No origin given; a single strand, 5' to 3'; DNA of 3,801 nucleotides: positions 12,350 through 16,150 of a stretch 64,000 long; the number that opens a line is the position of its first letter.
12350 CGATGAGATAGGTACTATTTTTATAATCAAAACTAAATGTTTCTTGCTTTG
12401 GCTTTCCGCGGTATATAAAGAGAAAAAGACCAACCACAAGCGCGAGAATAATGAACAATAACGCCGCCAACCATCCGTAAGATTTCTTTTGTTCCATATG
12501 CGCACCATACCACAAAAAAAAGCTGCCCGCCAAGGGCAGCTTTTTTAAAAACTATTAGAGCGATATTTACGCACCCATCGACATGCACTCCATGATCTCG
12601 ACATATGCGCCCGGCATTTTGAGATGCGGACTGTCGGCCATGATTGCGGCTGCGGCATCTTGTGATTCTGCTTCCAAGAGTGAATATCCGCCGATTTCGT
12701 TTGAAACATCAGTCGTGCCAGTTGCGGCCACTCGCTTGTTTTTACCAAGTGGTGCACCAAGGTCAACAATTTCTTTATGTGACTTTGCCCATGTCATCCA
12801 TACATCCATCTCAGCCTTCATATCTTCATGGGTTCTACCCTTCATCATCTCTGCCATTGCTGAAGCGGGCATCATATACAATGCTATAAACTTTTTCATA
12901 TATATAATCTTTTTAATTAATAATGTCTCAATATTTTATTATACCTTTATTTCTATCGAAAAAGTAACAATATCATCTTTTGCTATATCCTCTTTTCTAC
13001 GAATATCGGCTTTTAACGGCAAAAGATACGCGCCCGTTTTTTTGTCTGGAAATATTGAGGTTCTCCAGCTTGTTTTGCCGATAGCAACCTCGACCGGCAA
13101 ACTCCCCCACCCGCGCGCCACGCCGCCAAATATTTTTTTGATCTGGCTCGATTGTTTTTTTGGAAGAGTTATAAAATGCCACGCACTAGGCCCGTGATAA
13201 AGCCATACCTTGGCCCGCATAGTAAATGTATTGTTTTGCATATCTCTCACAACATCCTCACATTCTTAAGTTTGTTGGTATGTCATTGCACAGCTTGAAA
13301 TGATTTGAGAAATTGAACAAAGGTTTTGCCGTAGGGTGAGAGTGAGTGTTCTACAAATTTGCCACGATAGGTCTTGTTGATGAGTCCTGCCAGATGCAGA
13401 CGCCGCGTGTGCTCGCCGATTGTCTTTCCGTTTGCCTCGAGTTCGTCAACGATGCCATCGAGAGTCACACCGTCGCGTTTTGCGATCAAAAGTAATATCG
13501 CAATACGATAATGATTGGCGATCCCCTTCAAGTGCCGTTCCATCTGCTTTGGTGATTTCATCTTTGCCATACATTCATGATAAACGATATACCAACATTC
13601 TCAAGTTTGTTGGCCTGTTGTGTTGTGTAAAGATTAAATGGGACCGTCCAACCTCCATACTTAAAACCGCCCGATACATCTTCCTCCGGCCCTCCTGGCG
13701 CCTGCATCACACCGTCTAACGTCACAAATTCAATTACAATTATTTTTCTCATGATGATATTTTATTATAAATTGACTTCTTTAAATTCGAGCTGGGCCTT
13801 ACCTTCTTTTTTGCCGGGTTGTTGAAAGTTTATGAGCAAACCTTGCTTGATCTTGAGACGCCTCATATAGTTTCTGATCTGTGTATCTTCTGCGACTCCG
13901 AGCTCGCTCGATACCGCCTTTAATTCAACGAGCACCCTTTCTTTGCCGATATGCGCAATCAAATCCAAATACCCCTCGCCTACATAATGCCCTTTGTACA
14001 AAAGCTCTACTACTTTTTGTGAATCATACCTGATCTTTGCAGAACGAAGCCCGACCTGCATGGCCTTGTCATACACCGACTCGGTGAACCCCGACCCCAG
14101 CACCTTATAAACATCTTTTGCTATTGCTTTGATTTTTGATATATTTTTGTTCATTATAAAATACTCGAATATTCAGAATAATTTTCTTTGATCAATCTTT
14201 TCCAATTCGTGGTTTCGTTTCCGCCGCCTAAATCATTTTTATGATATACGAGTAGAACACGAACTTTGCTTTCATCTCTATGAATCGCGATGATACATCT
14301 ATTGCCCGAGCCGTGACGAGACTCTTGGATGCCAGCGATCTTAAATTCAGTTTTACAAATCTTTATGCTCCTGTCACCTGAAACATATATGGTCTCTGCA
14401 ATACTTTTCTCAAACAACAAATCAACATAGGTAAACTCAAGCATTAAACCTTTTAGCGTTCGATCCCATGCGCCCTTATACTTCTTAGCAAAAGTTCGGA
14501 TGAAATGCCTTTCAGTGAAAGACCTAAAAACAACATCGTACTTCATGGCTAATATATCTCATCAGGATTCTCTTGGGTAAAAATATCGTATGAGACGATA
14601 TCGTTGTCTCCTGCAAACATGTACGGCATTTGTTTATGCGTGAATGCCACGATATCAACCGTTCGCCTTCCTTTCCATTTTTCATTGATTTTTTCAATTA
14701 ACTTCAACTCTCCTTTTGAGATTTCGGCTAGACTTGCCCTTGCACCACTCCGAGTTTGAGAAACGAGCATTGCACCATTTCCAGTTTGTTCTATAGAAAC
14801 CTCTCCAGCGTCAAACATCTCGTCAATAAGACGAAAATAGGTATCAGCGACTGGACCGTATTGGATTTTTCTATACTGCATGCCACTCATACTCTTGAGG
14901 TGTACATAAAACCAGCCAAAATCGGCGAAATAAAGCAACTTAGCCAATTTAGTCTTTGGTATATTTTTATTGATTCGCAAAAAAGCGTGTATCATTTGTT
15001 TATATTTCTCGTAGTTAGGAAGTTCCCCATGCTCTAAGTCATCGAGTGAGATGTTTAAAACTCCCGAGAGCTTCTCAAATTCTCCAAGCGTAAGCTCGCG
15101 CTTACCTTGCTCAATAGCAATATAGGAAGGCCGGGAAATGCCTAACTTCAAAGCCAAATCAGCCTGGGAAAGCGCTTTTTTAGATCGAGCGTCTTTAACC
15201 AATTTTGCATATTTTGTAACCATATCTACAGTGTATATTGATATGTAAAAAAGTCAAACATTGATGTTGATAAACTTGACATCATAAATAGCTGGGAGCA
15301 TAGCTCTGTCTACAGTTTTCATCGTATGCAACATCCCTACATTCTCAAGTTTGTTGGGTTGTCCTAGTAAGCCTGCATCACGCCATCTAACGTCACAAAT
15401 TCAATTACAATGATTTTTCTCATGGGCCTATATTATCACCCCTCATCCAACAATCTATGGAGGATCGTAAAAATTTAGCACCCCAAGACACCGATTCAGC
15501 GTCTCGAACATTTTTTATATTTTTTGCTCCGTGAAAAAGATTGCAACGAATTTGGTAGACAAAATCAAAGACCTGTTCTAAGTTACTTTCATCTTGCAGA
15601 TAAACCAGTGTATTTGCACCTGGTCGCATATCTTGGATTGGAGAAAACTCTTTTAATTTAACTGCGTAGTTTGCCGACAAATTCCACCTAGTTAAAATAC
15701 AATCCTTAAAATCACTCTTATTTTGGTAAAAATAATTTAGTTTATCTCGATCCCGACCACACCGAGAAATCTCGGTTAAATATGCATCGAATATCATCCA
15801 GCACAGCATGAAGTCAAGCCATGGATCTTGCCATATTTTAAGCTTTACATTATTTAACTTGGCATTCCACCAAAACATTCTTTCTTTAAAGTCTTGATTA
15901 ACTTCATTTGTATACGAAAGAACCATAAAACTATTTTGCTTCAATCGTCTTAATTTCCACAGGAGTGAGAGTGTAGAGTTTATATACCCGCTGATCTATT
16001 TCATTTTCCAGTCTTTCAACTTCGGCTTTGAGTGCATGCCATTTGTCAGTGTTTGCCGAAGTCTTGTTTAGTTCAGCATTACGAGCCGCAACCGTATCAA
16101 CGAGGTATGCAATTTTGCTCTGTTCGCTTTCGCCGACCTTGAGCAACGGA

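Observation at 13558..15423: Duplicated remnant of a DHFR-family gene start brackets the toxin module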

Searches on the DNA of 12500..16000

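Call 56: search_rna_families(source=window, start=12500, end=16000, threshold=evalue, max_evalue=1)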
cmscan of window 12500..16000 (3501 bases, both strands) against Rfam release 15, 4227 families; matches with E-value up to 1: 0.
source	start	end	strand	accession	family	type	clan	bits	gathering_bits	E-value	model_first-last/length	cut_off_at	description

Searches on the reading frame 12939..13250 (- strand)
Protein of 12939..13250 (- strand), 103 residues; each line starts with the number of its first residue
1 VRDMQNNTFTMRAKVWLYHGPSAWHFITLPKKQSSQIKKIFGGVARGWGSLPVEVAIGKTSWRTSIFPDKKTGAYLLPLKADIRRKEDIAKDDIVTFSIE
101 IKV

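Call 4: search_protein_families(library=pfam, proteins=[window:12939-13250:-], max_evalue=0.01)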
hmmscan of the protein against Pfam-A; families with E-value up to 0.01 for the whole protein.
window:12939-13250:- (103 aa): 1 family
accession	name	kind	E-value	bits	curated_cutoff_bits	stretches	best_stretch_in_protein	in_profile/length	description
PF08922.17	DUF1905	-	1.7e-24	86.1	24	1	12-99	2-81/81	Domain of unknown function (DUF1905)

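Call 10: find_encoding_contigs(protein=window:12939-13250:-, flank=10000, max_places=10)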
Protein window:12939-13250:- (103 aa): no gene with exactly this product is on record in the collection.
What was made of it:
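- Tried and rejected: The look-up for the DUF1905 protein found nothing on record (call 10).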

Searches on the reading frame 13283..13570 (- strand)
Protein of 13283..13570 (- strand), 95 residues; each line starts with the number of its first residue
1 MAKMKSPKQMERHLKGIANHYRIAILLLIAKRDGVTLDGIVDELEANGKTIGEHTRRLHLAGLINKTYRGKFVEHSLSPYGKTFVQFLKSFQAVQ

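Call 4: search_protein_families(library=pfam, proteins=[window:13283-13570:-], max_evalue=0.01)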
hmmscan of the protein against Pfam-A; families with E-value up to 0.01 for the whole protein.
window:13283-13570:- (95 aa): 1 family
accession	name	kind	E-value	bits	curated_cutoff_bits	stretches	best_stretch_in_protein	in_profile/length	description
PF01022.26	HTH_5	-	0.0011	19.2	22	1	22-66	4-47/47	Bacterial regulatory protein, arsR family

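Call 9: find_encoding_contigs(protein=window:13283-13570:-, flank=10000, max_places=10)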
Protein window:13283-13570:- (95 aa): 4 contigs read that carry it; 1 place shown.
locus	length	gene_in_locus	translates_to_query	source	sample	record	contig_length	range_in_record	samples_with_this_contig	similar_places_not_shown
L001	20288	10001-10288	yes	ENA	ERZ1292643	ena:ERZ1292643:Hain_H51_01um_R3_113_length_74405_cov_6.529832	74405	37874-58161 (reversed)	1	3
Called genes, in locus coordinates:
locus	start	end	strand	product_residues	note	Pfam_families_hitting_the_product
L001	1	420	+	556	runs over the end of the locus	PF05970:PIF1, PF13245:AAA_19, PF13401:AAA_22 (weak), PF13604:AAA_30, PF21530:Pif1_2B_dom (weak), PF14493:HTH_40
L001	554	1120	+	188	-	PF23477:zf_Tbcl_2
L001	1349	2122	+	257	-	-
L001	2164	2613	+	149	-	-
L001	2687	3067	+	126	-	PF00903:Glyoxalase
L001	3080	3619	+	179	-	PF01936:NYN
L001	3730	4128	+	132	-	PF03073:TspO_MBR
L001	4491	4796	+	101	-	-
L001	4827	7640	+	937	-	PF04313:HSDR_N (faint), PF02384:N6_Mtase, PF20473:MmeI_Mtase, PF07669:Eco57I, PF12950:TaqI_C (weak)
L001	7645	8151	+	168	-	-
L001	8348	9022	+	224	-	PF12844:HTH_19, PF24250:HVO_2718 (weak), PF01381:HTH_3, PF13274:SocA_Panacea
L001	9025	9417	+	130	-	-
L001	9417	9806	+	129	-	PF13366:PDDEXK_3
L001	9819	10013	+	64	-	-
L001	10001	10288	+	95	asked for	-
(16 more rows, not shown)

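Call 15: find_homologous_proteins(query=window:13283-13570:-, max_evalue=0.00001)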
Query window:13283-13570:- (95 aa): 2007 proteins with E <= 0.00001 among 2011 candidates; the best 120 are listed.
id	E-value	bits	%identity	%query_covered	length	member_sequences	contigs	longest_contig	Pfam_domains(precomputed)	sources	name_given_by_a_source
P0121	2.4e-55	202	100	100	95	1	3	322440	-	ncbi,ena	ncbi:MAG: hypothetical protein AAB417_03485 [Patescibacteria group bacterium]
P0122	4.1e-49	182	100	91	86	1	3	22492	-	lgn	-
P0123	3.3e-48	179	88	97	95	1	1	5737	-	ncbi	-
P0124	4.2e-48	179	87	99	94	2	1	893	PF01022.27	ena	-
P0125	2.3e-46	173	85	100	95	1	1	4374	-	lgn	-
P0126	2.4e-43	164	83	97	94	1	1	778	-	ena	-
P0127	2.8e-43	163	81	98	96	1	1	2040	-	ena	-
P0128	4.6e-43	163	79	99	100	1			-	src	-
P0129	4.7e-43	163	80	100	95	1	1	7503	PF01047.29,PF01022.27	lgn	-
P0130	1.4e-42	161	77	100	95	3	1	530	PF01022.27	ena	-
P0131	2.3e-42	160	82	97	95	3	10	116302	PF01047.29,PF01022.27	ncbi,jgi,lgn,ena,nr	ncbi:MAG: ArsR DNA-binding transcription regulator [Parcubacteria group bacterium GW2011_GWA2_43_13]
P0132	2.7e-42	160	82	97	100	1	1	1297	PF01047.29,PF01022.27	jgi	-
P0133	2.7e-42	160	78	99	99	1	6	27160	PF01022.27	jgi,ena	-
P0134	2.9e-42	160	78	99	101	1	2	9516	PF01022.27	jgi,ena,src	-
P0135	3.6e-42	160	80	97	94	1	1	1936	-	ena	-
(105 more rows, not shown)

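Call 16: find_encoding_contigs(protein=P0122, flank=8000, max_places=4)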
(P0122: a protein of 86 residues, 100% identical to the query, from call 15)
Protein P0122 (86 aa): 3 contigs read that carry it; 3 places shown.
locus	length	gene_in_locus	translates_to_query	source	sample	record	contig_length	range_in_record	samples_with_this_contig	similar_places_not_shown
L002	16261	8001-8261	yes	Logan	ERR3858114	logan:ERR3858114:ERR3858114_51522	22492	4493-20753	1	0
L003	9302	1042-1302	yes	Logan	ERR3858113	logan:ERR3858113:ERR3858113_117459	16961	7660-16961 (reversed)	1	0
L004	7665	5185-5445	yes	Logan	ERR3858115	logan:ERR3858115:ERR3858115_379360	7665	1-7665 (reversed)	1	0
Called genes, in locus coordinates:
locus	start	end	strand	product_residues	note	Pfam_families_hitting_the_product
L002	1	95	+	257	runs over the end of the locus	-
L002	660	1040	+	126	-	PF00903:Glyoxalase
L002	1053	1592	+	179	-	PF01936:NYN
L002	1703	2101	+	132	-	PF03073:TspO_MBR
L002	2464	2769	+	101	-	-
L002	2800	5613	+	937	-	PF04313:HSDR_N (faint), PF02384:N6_Mtase, PF20473:MmeI_Mtase, PF07669:Eco57I, PF12950:TaqI_C (weak)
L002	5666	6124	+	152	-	-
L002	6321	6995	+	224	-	PF12844:HTH_19, PF24250:HVO_2718 (weak), PF01381:HTH_3, PF13274:SocA_Panacea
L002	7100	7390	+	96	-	-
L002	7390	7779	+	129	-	PF13366:PDDEXK_3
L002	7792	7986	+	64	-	-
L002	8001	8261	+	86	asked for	-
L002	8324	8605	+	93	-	PF08922:DUF1905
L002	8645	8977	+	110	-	-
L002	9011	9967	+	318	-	PF03724:META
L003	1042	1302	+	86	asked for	-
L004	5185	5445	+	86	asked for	-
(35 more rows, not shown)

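Call 17: find_encoding_contigs(protein=P0123, flank=6000, max_places=3)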
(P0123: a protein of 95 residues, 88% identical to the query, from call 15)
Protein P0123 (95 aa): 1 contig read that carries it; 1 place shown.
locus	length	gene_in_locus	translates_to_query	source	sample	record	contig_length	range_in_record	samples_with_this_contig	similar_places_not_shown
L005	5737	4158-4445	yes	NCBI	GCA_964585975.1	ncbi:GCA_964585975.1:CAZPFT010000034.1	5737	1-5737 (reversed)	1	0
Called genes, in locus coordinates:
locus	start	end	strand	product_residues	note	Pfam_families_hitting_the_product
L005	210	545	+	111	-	PF04993:TfoX_N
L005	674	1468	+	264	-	PF02086:MethyltransfD12 (faint), PF09445:Methyltransf_15 (faint), PF01555:N6_N4_Mtase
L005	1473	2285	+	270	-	PF15515:MvaI_BcnI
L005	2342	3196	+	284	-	-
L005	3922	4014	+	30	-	-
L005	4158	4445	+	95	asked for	-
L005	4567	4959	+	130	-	PF00293:NUDIX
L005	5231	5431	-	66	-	-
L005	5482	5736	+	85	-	?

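Call 18: find_encoding_contigs(protein=P0131, flank=6000, max_places=6)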
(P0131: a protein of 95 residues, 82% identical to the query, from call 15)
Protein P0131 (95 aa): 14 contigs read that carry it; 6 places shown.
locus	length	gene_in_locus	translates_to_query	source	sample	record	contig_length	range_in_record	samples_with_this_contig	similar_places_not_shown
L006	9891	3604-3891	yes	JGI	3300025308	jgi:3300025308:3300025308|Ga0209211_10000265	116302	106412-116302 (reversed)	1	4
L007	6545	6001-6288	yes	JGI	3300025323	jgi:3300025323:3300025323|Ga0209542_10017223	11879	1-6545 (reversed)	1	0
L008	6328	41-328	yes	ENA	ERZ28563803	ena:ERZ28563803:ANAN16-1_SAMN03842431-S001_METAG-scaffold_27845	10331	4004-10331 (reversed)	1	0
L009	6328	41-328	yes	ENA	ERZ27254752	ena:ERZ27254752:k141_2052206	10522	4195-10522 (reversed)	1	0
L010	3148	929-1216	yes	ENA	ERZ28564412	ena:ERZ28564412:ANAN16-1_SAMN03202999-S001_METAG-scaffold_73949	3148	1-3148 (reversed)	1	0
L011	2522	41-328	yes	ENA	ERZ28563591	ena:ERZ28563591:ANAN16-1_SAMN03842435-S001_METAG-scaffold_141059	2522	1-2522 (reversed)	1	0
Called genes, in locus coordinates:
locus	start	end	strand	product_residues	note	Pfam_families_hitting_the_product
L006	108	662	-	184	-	PF00574:CLP_protease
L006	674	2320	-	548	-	PF02518:HATPase_c, PF13589:HATPase_c_3, PF17942:Morc6_S5 (weak)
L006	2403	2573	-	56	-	-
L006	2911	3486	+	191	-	PF12705:PDDEXK_1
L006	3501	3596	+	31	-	-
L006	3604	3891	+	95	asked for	PF01022:HTH_5 (weak), PF01047:MarR (weak)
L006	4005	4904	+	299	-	PF25145:NfeD1b_N (faint), PF01343:Peptidase_S49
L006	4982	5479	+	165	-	PF03073:TspO_MBR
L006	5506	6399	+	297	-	PF05048:NosD (weak), PF13229:Beta_helix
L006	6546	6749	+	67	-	PF00313:CSD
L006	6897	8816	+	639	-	PF01443:Viral_helicase1 (faint), PF02689:Herpes_Helicase (faint), PF05970:PIF1, PF13604:AAA_30, PF13245:AAA_19, PF13538:UvrD_C_2 (weak)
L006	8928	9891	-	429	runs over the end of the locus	PF00270:DEAD, PF04851:ResIII, PF00271:Helicase_C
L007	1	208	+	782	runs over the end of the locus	PF00270:DEAD (weak), PF04851:ResIII, PF18766:SWI2_SNF2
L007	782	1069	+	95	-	-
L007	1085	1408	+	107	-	PF12844:HTH_19, PF01381:HTH_3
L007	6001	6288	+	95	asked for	PF01022:HTH_5 (weak), PF01047:MarR (weak)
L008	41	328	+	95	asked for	PF01022:HTH_5 (weak), PF01047:MarR (weak)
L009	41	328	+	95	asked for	PF01022:HTH_5 (weak), PF01047:MarR (weak)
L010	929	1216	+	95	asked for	PF01022:HTH_5 (weak), PF01047:MarR (weak)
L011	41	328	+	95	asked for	PF01022:HTH_5 (weak), PF01047:MarR (weak)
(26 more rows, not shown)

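Call 26: find_related_loci(query=window:13286-13570:-, collection=genome_contigs, flank=6000)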
Query window:13286-13570:- (95 aa) in genome_contigs; peptide patterns used: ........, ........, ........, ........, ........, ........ (x = any residue, [..] = any of these).
308 stretches matched a pattern; 37 encode a relative of the query (tblastn E <= 1e-3); 37 distinct loci.
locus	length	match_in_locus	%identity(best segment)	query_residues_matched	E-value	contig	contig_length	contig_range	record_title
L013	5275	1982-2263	78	1-94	5e-48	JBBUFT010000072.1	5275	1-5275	MAG: Patescibacteria group bacterium isolate H43-bin091_1 H43_bin091_1_000000000072, whole genome shotgun sequence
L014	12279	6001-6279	81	1-93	1e-47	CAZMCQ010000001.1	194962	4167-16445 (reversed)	MAG TPA_asm: uncultured Candidatus Saccharibacteria bacterium isolate binchicken_co38_532 genome assembly, contig: NODE_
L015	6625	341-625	77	1-95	9e-47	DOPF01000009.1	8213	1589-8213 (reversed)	MAG TPA_asm: Patescibacteria group bacterium isolate UBA10001 contig_74853, whole genome shotgun sequence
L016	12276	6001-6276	77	1-92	2e-46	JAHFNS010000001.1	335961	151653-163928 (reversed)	MAG: Candidatus Nomurabacteria bacterium isolate nzgw486 NODE_6_length_335962_cov_15.263479, whole genome shotgun sequen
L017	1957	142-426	76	1-95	8e-47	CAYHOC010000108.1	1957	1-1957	MAG TPA_asm: uncultured Gammaproteobacteria bacterium isolate ERP119705_co14_526 genome assembly, contig: NODE_167348_le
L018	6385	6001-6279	77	3-95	2e-46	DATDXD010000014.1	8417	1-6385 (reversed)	MAG TPA_asm: Candidatus Paceibacterota bacterium isolate SMAG_U8129 k141_705645, whole genome shotgun sequence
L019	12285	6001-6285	74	1-95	1e-46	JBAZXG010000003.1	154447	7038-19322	MAG: Patescibacteria group bacterium isolate SO_2017_GW1_50 NODE_779_length_154447_cov_1.636807_OW334_2017, whole genome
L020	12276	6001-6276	80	1-92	4e-46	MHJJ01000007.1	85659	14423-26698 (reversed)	MAG: Candidatus Harrisonbacteria bacterium RIFCSPLOWO2_01_FULL_44_18 rifcsplowo2_01_scaffold_3451, whole genome shotgun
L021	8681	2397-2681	73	1-95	9e-46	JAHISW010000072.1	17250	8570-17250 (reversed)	MAG: Patescibacteria group bacterium isolate MM_PC_MetaG.mb.190 MM_PC_MetaG.mb.190_k141_1407415, whole genome shotgun se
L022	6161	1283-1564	73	1-94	2e-45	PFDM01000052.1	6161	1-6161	MAG: Parcubacteria group bacterium CG10_big_fil_rev_8_21_14_0_10_38_31 CG10_8_21_14_0.10_scaffold_14970_c, whole genome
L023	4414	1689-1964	76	1-92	3e-45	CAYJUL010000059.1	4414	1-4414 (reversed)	MAG TPA_asm: uncultured Candidatus Saccharibacteria bacterium isolate ERP125453_co1_295 genome assembly, contig: NODE_27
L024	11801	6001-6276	76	1-92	2e-45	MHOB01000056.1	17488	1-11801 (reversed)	MAG: Candidatus Ryanbacteria bacterium RIFCSPLOWO2_12_FULL_47_9c rifcsplowo2_12_scaffold_8626, whole genome shotgun sequ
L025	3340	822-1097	78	1-92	6e-45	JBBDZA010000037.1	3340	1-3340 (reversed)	MAG: Parcubacteria group bacterium isolate LejiaD_47_45 Lejia_D_36269_length_3340_cov_28, whole genome shotgun sequence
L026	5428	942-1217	76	1-92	6e-45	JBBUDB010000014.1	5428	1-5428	MAG: Patescibacteria group bacterium isolate H51-bin005_1 H51_bin005_1_000000000014, whole genome shotgun sequence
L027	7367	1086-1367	74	1-94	2e-44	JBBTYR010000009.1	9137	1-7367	MAG: Patescibacteria group bacterium isolate H41-bin042_1 H41_bin042_1_000000000009, whole genome shotgun sequence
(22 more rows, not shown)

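Call 30: search_protein_families(library=ncbifam, proteins=[window:13283-13570:-], max_evalue=0.01)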
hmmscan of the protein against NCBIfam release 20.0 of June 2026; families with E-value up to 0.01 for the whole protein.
window:13283-13570:- (95 aa): 6 families
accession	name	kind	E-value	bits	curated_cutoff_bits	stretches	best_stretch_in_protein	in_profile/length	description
NF033788.1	HTH_metalloreg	subfamily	4e-07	29.7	55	1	12-79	3-70/77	metalloregulator ArsR/SmtB family transcription factor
NF033789.1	repress_SdpR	subfamily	6.6e-05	22.7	100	1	14-77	2-64/79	autorepressor SdpR family transcription factor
NF041413.1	ArsR_Rv2640c_fam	equivalog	0.0016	18.9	155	1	13-76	35-100/118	Rv2640c family ArsR-like transcriptional regulator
NF053602.1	Phr_regulator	exception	0.0017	18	320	1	10-66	2-57/191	heat shock transcription regulator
NF007528.0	PRK10141.1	subfamily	0.0027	17.5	97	1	14-80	10-76/117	metalloregulator ArsR/SmtB family transcription factor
NF045707.1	Dbac_1936_reg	equivalog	0.0071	16.3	115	1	14-79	11-75/99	ArsR/SmtB-type metalloregulator TsoR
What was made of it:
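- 13283..13570 (-): 95-aa ArsR/SmtB-like winged-helix regulator with no cysteine, 64-81% identical in the 35 full-length loci of other species (88% for the best database homologue). calls 4, 15, 26, 30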

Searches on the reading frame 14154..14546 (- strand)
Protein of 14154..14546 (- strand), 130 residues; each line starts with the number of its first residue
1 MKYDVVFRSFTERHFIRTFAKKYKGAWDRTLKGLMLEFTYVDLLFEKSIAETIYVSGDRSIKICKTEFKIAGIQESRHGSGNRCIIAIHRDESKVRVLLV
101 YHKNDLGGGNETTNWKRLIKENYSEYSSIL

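Call 4: search_protein_families(library=pfam, proteins=[window:14154-14546:-], max_evalue=0.01)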
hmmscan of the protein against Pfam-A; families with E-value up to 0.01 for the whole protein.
window:14154-14546:- (130 aa): 0 families

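Call 30: search_protein_families(library=ncbifam, proteins=[window:14154-14546:-], max_evalue=0.01)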
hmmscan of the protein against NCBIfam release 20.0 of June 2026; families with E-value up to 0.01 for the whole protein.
window:14154-14546:- (130 aa): 0 families

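Call 31: search_protein_families(library=padloc, proteins=[window:14154-14546:-], max_evalue=0.01)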
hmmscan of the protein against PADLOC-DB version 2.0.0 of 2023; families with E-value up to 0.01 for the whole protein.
window:14154-14546:- (130 aa): 0 families

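Call 63: search_solved_structures(query=window:14157-14546:-, max_evalue=1)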
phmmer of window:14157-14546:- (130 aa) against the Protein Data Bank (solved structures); distinct sequences matched with E-value up to 1: 4.
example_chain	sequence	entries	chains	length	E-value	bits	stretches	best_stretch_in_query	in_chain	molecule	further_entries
7lat_A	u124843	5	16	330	0.08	16.4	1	77-110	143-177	Ketol-acid reductoisomerase | Ketol-acid reductoisomerase (NADP(+))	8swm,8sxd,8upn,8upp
7rdu_A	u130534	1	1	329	0.083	16.3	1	77-110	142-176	Ketol-acid reductoisomerase (NADP(+))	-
8cy8_A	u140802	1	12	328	0.085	16.3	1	77-110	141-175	Ketol-acid reductoisomerase (NADP(+))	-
8upq_A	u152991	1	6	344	0.087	16.3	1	77-110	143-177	Ketol-acid reductoisomerase (NADP(+))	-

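Call 65: search_protein_families(library=phrogs, proteins=[window:14157-14546:-], max_evalue=0.01)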
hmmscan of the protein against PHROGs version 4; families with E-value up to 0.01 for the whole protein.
window:14157-14546:- (130 aa): 0 families
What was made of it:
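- Closest known: PanAT toxin-antitoxin systems. Different: The partner protein matches no described family (calls 4, 30, 31, 63, 65).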
